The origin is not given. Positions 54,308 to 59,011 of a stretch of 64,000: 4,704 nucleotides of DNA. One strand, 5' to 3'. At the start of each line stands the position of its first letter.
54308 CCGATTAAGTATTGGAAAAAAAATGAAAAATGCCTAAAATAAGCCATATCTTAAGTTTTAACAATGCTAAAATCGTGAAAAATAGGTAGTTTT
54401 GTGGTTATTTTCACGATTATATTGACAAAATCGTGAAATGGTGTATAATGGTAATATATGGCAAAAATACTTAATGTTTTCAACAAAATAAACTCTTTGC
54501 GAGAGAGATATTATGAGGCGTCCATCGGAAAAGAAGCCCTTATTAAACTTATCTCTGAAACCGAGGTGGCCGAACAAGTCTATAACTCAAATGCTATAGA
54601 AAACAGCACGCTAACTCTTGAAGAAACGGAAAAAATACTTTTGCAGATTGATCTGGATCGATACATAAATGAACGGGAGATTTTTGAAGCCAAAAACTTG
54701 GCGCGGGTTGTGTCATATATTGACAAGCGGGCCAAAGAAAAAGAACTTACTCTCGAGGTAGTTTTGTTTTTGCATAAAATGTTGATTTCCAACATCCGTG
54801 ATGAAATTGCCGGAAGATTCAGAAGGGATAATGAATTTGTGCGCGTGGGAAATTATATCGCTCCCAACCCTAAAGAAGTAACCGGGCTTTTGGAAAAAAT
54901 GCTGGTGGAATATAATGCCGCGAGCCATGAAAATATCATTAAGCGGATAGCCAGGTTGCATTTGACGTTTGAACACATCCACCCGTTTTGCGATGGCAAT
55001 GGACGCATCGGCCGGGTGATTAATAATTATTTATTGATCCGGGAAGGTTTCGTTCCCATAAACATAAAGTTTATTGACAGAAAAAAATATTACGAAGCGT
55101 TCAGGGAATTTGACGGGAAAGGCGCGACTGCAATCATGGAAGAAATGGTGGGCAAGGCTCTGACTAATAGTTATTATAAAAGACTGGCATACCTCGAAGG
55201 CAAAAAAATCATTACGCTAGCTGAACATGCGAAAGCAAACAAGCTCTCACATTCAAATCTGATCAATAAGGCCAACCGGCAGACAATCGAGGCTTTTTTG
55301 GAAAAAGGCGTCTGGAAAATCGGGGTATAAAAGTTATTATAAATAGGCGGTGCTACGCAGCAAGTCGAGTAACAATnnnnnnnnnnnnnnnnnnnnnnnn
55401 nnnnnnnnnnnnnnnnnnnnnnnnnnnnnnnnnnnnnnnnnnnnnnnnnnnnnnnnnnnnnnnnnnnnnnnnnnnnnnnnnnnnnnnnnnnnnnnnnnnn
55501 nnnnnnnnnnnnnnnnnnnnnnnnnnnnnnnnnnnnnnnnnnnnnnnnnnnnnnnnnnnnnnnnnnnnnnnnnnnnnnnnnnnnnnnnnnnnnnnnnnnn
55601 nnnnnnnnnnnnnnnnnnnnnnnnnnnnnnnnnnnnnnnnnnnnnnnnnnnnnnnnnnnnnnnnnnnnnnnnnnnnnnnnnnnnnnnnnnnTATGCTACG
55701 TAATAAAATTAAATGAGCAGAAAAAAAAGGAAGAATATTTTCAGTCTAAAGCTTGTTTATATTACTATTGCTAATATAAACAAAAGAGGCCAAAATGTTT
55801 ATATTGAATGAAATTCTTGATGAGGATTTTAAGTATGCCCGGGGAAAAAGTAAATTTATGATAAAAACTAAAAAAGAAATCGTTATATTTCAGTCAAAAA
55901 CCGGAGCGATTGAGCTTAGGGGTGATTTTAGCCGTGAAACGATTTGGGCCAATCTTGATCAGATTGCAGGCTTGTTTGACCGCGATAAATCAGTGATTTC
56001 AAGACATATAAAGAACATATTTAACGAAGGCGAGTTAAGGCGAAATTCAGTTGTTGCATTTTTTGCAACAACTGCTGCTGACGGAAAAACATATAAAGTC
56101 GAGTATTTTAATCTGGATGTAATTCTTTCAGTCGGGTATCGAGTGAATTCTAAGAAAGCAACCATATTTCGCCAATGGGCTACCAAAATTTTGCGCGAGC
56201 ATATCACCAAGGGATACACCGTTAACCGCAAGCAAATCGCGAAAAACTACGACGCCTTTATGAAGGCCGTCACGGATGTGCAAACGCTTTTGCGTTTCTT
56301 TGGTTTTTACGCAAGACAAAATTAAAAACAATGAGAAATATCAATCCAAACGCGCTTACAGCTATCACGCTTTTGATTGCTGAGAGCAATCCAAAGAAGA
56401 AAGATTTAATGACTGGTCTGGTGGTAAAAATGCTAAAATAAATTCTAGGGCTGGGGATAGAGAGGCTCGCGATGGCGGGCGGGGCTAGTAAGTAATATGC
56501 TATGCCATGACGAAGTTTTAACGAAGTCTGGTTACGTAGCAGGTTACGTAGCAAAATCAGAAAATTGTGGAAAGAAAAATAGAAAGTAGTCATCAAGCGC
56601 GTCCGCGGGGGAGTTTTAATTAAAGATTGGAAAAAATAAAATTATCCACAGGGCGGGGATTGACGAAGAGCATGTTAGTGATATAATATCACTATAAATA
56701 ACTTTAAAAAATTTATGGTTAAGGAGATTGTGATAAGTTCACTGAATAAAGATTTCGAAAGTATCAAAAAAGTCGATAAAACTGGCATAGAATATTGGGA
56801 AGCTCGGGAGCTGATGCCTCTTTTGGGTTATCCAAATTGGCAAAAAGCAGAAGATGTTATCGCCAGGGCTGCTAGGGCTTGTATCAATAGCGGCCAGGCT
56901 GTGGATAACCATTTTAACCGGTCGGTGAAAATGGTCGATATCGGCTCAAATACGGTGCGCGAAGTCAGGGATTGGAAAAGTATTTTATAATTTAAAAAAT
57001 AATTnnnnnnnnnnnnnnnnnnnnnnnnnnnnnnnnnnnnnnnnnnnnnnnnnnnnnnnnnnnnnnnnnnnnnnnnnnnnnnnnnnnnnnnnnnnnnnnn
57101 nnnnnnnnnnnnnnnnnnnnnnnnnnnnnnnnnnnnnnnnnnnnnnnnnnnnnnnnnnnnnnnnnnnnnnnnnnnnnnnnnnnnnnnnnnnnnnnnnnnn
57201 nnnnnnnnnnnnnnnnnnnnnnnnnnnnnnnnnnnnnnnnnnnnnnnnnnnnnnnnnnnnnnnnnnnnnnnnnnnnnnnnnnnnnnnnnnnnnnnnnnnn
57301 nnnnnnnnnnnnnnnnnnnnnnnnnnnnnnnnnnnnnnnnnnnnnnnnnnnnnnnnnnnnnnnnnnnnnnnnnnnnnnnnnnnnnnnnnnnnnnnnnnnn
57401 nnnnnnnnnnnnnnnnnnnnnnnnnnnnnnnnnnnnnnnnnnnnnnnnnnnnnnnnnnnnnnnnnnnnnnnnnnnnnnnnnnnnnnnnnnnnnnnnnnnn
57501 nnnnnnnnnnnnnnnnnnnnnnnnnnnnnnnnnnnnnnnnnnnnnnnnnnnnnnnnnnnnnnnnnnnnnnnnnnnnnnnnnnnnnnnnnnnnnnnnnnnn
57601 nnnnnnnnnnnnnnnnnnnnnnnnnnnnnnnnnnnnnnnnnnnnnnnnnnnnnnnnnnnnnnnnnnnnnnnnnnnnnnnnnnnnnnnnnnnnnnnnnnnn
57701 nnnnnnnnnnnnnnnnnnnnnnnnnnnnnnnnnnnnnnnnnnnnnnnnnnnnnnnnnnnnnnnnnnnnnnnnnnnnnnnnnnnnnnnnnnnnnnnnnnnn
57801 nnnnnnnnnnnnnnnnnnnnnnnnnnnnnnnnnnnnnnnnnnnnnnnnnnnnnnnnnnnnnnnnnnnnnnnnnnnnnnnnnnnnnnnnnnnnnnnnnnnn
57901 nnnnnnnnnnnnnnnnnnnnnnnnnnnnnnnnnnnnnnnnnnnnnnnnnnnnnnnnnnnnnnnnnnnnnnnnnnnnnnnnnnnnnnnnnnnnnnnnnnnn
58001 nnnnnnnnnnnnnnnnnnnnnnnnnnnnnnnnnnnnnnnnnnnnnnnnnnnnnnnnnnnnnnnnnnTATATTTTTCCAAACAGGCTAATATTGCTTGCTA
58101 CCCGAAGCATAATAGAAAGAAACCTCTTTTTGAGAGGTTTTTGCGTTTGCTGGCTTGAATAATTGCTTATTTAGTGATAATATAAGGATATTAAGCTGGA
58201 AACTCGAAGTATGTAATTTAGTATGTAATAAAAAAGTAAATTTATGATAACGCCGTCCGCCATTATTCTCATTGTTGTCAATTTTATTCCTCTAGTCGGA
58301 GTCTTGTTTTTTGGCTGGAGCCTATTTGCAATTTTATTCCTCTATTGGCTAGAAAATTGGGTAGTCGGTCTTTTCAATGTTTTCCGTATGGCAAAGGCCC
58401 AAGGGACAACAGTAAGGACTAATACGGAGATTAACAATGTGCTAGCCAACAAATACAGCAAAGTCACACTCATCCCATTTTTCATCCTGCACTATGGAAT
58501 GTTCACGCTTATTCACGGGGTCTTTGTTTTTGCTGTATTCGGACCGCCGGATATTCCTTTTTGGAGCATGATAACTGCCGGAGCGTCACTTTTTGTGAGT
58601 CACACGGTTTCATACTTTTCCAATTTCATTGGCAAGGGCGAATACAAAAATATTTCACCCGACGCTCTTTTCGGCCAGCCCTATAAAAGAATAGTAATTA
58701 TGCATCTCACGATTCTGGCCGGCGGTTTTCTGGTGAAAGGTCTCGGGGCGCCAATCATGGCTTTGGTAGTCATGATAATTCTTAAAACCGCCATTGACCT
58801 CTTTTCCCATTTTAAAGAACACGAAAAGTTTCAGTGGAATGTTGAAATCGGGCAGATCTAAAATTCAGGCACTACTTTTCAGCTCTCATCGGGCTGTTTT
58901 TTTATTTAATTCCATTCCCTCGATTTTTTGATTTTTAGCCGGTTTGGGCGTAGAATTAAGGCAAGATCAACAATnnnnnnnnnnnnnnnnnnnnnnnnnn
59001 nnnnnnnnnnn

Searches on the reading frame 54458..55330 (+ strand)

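Call 75: search_protein_families(library=pfam, proteins=[window:54458-55330:+], max_evalue=0.01)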
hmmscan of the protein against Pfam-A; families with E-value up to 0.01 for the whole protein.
window:54458-55330:+ (290 aa): 1 family
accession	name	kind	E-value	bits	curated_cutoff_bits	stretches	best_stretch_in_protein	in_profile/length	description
PF02661.23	Fic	-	1.5e-21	77.4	24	1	97-193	2-93/93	Fic/DOC family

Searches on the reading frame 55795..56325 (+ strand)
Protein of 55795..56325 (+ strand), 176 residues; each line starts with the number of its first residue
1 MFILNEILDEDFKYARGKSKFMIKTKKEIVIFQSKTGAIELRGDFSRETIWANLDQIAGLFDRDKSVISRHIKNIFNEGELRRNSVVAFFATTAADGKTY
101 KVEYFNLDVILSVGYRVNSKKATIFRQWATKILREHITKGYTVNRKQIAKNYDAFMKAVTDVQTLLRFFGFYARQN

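Call 75: search_protein_families(library=pfam, proteins=[window:55795-56325:+], max_evalue=0.01)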
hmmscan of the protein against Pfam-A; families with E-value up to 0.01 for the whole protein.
window:55795-56325:+ (176 aa): 2 families
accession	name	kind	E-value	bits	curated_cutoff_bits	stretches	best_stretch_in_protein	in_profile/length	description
PF13310.11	Virulence_RhuM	-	2.2e-21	76.8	33.7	1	85-150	1-69/252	Virulence protein RhuM family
PF13936.12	HTH_38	-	0.0099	16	27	0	54-73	23-42/44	Helix-turn-helix domain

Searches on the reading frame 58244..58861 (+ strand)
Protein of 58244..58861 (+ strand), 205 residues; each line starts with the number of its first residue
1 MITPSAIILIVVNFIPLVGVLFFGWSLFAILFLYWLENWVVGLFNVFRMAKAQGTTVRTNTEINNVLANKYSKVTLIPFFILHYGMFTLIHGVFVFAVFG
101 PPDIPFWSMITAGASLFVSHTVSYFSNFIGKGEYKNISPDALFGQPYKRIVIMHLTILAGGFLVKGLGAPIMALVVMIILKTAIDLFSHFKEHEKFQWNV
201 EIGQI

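Call 75: search_protein_families(library=pfam, proteins=[window:58244-58861:+], max_evalue=0.01)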
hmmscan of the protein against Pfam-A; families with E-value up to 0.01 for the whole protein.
window:58244-58861:+ (205 aa): 1 family
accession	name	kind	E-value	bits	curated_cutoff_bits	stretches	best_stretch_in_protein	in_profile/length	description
PF20108.4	DUF6498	-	2.2e-57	194.1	23.7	1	3-196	9-201/207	Family of unknown function (DUF6498)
